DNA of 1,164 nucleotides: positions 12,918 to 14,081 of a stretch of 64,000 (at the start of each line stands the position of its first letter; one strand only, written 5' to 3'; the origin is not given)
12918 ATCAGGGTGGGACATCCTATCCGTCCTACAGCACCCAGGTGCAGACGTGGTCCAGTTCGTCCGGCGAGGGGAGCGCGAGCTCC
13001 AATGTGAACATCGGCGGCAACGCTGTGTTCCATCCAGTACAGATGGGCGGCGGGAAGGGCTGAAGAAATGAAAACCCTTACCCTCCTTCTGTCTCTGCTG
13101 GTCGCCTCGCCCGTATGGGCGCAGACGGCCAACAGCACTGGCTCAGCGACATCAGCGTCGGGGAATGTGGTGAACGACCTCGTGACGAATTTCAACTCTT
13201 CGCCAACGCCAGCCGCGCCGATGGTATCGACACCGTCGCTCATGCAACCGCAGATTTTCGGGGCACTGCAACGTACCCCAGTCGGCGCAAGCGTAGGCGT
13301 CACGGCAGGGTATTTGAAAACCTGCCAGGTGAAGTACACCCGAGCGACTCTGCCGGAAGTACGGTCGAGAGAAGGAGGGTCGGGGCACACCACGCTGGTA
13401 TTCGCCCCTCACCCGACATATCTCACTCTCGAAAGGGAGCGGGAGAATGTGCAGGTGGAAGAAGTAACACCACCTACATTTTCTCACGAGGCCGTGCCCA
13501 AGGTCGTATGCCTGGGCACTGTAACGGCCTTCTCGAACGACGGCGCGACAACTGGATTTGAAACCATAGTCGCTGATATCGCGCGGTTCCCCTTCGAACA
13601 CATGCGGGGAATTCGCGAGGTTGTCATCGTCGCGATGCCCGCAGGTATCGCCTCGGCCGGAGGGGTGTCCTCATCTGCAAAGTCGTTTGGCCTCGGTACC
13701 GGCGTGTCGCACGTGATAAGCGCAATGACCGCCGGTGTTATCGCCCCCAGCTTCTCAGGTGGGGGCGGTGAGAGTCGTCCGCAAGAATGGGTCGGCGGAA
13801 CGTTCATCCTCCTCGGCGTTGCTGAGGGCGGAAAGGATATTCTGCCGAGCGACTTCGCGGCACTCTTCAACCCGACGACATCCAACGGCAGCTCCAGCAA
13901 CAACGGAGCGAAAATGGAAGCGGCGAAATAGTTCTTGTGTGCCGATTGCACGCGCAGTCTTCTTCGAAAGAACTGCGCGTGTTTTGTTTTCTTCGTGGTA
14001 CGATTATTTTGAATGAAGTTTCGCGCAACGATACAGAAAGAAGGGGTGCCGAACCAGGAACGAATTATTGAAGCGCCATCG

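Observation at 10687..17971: Type IV pilus locus with two Sec-secreted proteins between pilB and pilC and a 588-aa β-helix-like pseudopilin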

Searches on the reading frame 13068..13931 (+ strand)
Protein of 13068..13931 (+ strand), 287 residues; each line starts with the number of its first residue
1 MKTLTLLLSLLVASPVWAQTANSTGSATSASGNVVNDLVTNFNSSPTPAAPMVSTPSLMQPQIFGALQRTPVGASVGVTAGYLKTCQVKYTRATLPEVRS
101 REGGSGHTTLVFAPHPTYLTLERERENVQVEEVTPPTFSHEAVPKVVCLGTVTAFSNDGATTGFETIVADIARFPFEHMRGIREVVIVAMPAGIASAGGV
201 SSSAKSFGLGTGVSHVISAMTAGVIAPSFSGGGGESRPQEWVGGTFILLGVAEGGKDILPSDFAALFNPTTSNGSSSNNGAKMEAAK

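Call 3: search_protein_families(library=pfam, proteins=[window:13068-13931:+], max_evalue=0.1)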
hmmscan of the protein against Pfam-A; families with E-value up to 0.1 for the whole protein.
window:13068-13931:+ (287 aa): 0 families

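Call 4: search_protein_families(library=ncbifam, proteins=[window:13068-13931:+], max_evalue=0.1)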
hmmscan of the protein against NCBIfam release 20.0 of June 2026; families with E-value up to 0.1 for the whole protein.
window:13068-13931:+ (287 aa): 0 families

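Call 13: find_homologous_proteins(query=window:13068-13931:+)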
Query window:13068-13931:+ (287 aa): 7 proteins with E <= 0.001 among 3663 candidates.
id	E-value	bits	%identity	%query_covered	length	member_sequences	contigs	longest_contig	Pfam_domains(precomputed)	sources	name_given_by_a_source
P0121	1.5e-180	617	100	100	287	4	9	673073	-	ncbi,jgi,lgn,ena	-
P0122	1.8e-126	439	75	88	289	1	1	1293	-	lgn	-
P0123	3.8e-124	432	72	95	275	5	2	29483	-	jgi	-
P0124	1.6e-116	407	67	94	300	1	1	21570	-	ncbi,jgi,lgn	ncbi:MAG: hypothetical protein WC835_02495 [Candidatus Paceibacterota bacterium]|jgi:hypothetical pr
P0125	2.3e-114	400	66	94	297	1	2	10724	-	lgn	-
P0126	5.9e-110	385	65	99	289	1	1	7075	-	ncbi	-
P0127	3.0e-106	373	63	99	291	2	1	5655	-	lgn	-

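Call 14: find_encoding_contigs(protein=P0123, flank=8000, max_places=2)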
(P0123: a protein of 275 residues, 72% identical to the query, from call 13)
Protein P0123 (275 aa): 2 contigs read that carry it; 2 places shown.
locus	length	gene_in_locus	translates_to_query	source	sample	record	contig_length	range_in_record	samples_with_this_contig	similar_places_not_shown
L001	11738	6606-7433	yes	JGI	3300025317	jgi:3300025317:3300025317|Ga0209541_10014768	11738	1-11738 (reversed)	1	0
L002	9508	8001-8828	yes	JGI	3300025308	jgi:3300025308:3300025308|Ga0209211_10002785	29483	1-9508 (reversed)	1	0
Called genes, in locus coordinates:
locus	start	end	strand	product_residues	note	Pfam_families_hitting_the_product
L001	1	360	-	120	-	?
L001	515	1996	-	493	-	PF08529:NusA_N, PF00575:S1, PF13184:KH_NusA_1st, PF26594:KH_NusA_2nd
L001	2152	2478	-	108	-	PF01906:YbjQ_1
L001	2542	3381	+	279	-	-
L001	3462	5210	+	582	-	PF05157:MshEN, PF00437:T2SSE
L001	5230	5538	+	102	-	PF01909:NTP_transf_2, PF18765:Polbeta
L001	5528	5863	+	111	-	PF01934:HepT-like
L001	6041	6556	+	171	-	-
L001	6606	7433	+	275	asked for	-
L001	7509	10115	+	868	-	-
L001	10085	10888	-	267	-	PF01978:TrmB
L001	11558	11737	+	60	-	?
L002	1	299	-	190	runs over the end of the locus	PF00574:CLP_protease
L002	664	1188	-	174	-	PF00719:Pyrophosphatase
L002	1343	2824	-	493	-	PF08529:NusA_N, PF00575:S1, PF13184:KH_NusA_1st, PF26594:KH_NusA_2nd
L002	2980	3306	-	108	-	PF01906:YbjQ_1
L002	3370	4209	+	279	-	-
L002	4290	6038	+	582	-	PF05157:MshEN, PF00437:T2SSE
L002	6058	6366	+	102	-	PF01909:NTP_transf_2, PF18765:Polbeta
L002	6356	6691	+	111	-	PF01934:HepT-like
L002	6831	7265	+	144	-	PF01797:Y1_Tnp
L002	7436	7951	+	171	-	-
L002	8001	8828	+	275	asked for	-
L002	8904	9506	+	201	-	?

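Call 15: find_encoding_contigs(protein=P0124, flank=8000, max_places=2)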
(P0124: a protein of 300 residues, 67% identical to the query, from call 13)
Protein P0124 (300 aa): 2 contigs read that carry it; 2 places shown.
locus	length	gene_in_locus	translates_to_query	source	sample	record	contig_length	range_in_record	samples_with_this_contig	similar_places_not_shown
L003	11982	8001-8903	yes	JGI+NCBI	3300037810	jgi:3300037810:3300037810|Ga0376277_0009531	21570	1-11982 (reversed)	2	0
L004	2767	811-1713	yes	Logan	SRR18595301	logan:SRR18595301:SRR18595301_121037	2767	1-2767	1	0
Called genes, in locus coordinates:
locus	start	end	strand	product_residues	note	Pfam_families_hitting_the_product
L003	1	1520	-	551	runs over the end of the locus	PF00118:Cpn60_TCP1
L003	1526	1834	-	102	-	PF00166:Cpn10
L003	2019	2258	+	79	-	PF03840:SecG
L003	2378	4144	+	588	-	PF00496:SBP_bac_5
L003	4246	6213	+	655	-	PF00753:Lactamase_B, PF12706:Lactamase_B_2, PF22505:RNase_J_b_CASP, PF17770:RNase_J_C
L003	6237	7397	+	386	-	PF07690:MFS_1, PF13347:MFS_2 (faint), PF07690:MFS_1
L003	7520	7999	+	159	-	-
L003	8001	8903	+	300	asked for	-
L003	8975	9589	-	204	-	PF01351:RNase_HII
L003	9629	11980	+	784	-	PF02811:PHP, PF07733:DNA_pol3_alpha, PF17657:DNA_pol3_finger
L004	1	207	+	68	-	?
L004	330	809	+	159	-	-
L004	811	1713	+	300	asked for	-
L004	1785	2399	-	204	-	PF01351:RNase_HII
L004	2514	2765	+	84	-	?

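Call 16: find_encoding_contigs(protein=P0125, flank=8000, max_places=2)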
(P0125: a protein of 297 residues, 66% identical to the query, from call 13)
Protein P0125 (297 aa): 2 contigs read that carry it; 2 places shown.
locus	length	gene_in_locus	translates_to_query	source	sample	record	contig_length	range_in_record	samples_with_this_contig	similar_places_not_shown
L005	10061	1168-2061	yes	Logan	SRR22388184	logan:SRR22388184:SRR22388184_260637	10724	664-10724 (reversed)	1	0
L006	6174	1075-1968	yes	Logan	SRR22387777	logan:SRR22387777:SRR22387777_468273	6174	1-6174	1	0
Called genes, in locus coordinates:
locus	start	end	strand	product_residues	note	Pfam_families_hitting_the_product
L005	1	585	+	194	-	?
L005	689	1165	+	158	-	-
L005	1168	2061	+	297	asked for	-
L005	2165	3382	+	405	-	PF00482:T2SSF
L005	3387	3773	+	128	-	-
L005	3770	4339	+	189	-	-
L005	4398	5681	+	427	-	-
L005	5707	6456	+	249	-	PF00121:TIM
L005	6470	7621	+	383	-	PF00162:PGK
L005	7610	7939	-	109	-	PF04677:CwfJ_C_1 (weak), PF11969:DcpS_C, PF01230:HIT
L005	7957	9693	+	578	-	PF01368:DHH, PF02272:DHHA1 (weak), PF17768:RecJ_OB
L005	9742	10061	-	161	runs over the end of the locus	-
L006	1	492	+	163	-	?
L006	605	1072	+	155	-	-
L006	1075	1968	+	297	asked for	-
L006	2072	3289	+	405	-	PF00482:T2SSF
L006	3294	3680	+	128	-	-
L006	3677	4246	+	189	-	-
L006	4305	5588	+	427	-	-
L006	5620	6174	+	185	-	?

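Call 17: find_encoding_contigs(protein=P0126, flank=8000, max_places=2)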
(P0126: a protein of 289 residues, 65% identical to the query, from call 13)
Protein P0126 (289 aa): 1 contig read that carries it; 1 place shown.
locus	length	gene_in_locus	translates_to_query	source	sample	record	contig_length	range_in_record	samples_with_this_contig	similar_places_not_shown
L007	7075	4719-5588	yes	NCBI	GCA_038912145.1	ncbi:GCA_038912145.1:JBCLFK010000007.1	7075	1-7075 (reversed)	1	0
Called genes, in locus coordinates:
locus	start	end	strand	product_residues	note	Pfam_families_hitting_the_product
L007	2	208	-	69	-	?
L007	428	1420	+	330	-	PF05496:RuvB_N, PF13191:AAA_16 (faint), PF00004:AAA, PF07728:AAA_5 (weak), PF17864:AAA_lid_4, PF05491:WHD_RuvB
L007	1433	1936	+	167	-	PF02075:RuvC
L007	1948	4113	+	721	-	PF00912:Transgly, PF00905:Transpeptidase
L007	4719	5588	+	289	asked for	-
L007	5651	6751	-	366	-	PF00712:DNA_pol3_beta, PF02767:DNA_pol3_beta_2, PF02768:DNA_pol3_beta_3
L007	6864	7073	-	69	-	?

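Call 18: find_encoding_contigs(protein=P0127, flank=8000, max_places=2)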
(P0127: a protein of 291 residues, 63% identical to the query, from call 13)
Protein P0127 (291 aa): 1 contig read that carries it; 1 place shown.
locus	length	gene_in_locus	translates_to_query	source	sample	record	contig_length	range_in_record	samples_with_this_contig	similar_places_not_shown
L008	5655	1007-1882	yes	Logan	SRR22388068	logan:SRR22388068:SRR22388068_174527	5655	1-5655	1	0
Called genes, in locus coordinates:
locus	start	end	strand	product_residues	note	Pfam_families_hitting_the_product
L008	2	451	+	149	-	?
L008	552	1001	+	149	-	-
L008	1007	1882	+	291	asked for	-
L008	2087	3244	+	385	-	PF00482:T2SSF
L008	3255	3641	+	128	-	PF07963:N_methyl (weak)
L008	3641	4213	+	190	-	-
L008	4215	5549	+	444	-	-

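Call 35: predict_structure(alignment_id=A2)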
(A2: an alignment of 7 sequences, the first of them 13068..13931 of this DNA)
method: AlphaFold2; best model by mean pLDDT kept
length: 287 residues; sequences in the alignment: 7
mean_pLDDT: 40.3   pTM: 0.46
mean pLDDT of the five models: 40.3, 37.6, 34.5, 30.8, 25.3
residues with pLDDT >= 90: 0; 70-90: 2; 50-70: 96; < 50: 189
segments of 3 or more residues with pLDDT < 50: 1-78, 88-95, 125-141, 190-242, 260-287
pLDDT, mean of each block of 10 residues (from residue 1): 39 29 24 23 26 24 27 40 53 45 67 65 47 28 59 59 55 58 52 29 23 27 25 30 58 58 40 27 27
secondary structure, 60 per line:
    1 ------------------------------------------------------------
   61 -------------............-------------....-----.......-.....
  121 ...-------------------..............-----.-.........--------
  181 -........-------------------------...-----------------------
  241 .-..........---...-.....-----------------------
elements in order: H74-85 E99-102 E108-114 H116-123 E143-156 H164-172 E182-189 E215-217 E243-252 E256-258 H260-264

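Call 36: search_protein_representatives(alignment_id=A2)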
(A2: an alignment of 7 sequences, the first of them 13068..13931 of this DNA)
Query: 7 sequences, 292 profile positions. Proteins with E-value up to 0.001 (for the whole library): 78; up to 1e-10: 43; up to 1e-30: 5. The best 78 are listed.
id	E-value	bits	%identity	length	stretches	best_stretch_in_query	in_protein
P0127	1.0e-152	523.9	-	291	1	5-292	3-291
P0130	8.0e-76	271.6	-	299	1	8-285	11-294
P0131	2.4e-47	178.1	-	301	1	10-288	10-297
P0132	1.2e-40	156.1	-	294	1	4-275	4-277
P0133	1.7e-35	139.2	-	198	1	94-291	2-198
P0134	2.9e-30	122.0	-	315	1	4-289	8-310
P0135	4.7e-26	108.2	-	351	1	30-290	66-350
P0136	3.1e-25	105.5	-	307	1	27-265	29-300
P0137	3.6e-25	105.3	-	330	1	7-291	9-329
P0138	2.1e-23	99.5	-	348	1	3-291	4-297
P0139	9.4e-23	97.4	-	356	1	20-290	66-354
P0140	1.1e-22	97.2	-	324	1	6-255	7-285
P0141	3.7e-20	88.9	-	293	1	4-259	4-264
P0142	5.3e-20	88.3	-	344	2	140-291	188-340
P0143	3.6e-19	85.6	-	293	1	7-256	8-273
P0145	2.3e-18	83.0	-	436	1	25-256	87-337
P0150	5.0e-17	78.6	-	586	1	24-254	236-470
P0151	1.2e-16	77.3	-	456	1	6-252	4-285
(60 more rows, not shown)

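Call 42: search_protein_families(library=pfam, alignment_id=A3, max_evalue=0.01)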
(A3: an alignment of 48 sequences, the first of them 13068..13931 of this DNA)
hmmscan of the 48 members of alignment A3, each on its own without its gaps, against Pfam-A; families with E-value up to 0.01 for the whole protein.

A. member 1, window:13068-13931:+ (287 aa): 0 families

B. families by the number of members that match (of 48 scanned): 0 families

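Call 43: list_cluster_members(proteins=[P0130, P0131, P0132, P0134, P0135, P0137, P0138, P0145, P0150, P0151])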
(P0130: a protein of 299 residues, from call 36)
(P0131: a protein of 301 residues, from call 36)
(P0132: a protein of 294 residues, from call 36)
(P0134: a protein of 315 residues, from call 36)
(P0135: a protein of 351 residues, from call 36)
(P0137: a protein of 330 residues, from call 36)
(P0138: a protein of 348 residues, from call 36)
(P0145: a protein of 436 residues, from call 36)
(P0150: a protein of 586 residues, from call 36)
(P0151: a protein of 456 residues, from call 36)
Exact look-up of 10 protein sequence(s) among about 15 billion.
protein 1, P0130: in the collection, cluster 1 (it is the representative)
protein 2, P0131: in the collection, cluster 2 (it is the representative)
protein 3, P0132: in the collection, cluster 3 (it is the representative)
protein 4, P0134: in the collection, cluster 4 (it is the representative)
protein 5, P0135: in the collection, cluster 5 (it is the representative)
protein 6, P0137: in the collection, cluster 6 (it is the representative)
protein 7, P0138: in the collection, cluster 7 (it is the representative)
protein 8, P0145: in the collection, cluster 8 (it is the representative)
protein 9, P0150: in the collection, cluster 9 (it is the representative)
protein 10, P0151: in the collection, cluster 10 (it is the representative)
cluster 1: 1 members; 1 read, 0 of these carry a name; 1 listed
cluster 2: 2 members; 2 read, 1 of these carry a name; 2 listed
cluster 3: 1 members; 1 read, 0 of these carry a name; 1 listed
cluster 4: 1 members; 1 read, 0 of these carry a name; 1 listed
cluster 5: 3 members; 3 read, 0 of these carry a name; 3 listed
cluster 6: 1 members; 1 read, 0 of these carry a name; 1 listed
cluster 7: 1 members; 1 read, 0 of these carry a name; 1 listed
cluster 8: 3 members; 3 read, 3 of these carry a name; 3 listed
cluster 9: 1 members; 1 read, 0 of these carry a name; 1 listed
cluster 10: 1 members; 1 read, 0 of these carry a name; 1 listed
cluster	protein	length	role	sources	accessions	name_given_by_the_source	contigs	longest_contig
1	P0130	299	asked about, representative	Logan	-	-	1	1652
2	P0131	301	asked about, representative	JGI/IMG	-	hypothetical protein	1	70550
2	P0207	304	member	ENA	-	-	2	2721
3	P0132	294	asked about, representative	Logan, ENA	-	-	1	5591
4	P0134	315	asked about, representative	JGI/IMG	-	-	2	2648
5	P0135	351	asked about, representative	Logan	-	-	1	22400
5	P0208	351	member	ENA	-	-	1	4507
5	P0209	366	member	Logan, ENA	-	-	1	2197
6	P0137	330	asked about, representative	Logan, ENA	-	-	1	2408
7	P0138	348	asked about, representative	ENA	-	-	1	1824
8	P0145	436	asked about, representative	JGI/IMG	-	hypothetical protein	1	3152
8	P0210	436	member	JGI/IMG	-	hypothetical protein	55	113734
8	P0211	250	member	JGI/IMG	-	hypothetical protein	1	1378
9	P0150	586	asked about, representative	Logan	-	-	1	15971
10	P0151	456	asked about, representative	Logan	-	-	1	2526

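Call 45: find_encoding_contigs(protein=P0131, flank=6000, max_places=1)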
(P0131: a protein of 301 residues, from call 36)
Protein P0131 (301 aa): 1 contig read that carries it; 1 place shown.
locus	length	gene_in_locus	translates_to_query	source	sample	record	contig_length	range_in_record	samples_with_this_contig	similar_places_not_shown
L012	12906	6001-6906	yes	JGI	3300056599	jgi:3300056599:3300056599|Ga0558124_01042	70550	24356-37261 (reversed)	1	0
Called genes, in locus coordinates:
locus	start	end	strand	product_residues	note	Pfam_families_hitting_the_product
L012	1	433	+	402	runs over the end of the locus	PF00266:Aminotran_5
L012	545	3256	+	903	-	PF02861:Clp_N, PF05621:TniB (weak), PF00004:AAA, PF17871:AAA_lid_9, PF00004:AAA, PF07724:AAA_2, PF07728:AAA_5, PF10431:ClpB_D2-small, +4 more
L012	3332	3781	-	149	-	-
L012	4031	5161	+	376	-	PF05496:RuvB_N, PF07724:AAA_2 (faint), PF00004:AAA, PF07728:AAA_5, PF13173:AAA_14 (weak), PF16193:AAA_assoc_2, PF12002:MgsA_C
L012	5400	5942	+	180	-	-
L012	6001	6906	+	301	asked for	-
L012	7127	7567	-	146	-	-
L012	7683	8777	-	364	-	PF01636:APH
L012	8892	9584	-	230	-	-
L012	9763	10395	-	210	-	PF04307:YdjM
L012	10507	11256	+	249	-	-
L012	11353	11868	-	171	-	PF13671:AAA_33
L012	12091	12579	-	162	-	-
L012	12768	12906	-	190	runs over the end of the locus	-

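Call 46: find_encoding_contigs(protein=P0210, flank=6000, max_places=1)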
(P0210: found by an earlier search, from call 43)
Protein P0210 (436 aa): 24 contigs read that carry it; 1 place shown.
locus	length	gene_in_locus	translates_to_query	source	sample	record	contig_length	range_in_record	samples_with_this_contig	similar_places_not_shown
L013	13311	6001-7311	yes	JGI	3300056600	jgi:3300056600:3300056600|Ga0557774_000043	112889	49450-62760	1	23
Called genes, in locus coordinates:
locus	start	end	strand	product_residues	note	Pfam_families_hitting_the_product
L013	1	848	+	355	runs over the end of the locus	PF01594:AI-2E_transport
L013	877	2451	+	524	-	PF00133:tRNA-synt_1, PF09334:tRNA-synt_1g, PF00133:tRNA-synt_1, PF01406:tRNA-synt_1e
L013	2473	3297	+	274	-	PF01026:TatD_DNase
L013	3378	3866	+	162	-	PF01250:Ribosomal_S6 (weak)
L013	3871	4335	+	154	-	PF00436:SSB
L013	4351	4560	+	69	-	PF01084:Ribosomal_S18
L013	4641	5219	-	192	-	PF08207:EFP_N, PF01132:EFP (faint), PF09285:Elong-fact-P_C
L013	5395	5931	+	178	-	-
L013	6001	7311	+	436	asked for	-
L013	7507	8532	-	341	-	PF00154:RecA_N, PF08423:Rad51, PF06745:ATPase (weak), PF21096:RecA_C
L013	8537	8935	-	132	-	PF09136:Glucodextran_B (weak)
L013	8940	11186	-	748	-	PF13491:FtsK_4TM, PF17854:FtsK_alpha, PF01580:FtsK_SpoIIIE, PF09397:FtsK_gamma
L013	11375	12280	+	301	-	PF08220:HTH_DeoR (weak)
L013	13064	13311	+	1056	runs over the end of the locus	-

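Call 54: search_solved_structures(query=A3, max_evalue=10)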
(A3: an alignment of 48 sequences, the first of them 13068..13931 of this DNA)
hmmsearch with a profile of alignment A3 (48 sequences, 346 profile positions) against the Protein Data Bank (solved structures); distinct sequences matched with E-value up to 10: 7.
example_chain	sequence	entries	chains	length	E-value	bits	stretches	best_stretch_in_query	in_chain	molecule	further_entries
8r2o_A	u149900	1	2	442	0.41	13.1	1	10-80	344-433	Maltodextrin-binding protein,Huntingtin, myristoylated N-terminal fragment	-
3io4_A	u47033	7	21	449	0.43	13.1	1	11-80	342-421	Maltose-binding periplasmic protein,Huntingtin fusion protein | Maltose-binding periplasmic protein, HUNTINGTIN FUSION PROTEIN | Maltose-binding protein, huntin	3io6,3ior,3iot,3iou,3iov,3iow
4fe8_A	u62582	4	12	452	0.43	13.1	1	11-80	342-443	Maltose-binding periplasmic protein,Huntingtin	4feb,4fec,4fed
7vrc_A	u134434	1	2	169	0.52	12.8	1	18-53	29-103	Transcription regulatory protein SNF11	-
8kap_A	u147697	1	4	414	2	10.9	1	69-111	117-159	SGR_2426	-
9u98_A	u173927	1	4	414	2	10.9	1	69-111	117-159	Putative beta-glucosidase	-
9s4q_Ds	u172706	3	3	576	9.3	8.7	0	21-70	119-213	Kinetochore-associated protein DSN1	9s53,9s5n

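Call 63: find_related_loci(query=A2, collection=genome_contigs, flank=6000)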
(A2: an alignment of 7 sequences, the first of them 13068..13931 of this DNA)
Query A2 (287 aa) in genome_contigs; peptide patterns used: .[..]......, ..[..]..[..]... (x = any residue, [..] = any of these).
82 stretches matched a pattern; 1 encode a relative of the query (tblastn E <= 1e-3); 1 distinct loci.
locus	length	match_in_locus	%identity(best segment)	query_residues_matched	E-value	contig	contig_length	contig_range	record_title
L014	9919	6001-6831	67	17-287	1e-119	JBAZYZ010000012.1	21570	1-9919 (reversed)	MAG: Candidatus Paceibacterota bacterium isolate SO_2017_GW1_94 NODE_9531_length_21570_cov_1.441449_OW334_2017, whole ge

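Call 64: find_related_loci(query=A2, collection=metagenome_contigs, flank=6000)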
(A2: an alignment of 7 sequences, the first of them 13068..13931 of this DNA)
Query A2 (287 aa) in metagenome_contigs; peptide patterns used: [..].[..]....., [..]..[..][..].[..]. (x = any residue, [..] = any of these).
227 stretches matched a pattern; 2 encode a relative of the query (tblastn E <= 1e-3); 2 distinct loci.
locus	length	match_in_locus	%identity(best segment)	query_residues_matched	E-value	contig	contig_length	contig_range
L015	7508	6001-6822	72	16-287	2e-134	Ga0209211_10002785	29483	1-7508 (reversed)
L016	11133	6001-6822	72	16-287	2e-134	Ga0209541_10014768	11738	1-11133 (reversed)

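Call 77: search_protein_families(library=ncbifam, alignment_id=A3, max_evalue=0.01)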
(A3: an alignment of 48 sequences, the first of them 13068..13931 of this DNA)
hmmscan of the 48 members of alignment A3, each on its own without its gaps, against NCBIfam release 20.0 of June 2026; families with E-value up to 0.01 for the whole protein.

A. member 1, window:13068-13931:+ (287 aa): 0 families

B. families by the number of members that match (of 48 scanned): 3 families
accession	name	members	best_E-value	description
NF041172.1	AcrlCoa_red_Thmprot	1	0.0015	acryloyl-CoA reductase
NF041620.1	MXAN_5187_fam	1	0.003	MXAN_5187 family protein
NF042931.1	SAG1386_EF1546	1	0.005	SAG1386/EF1546 family surface-associated protein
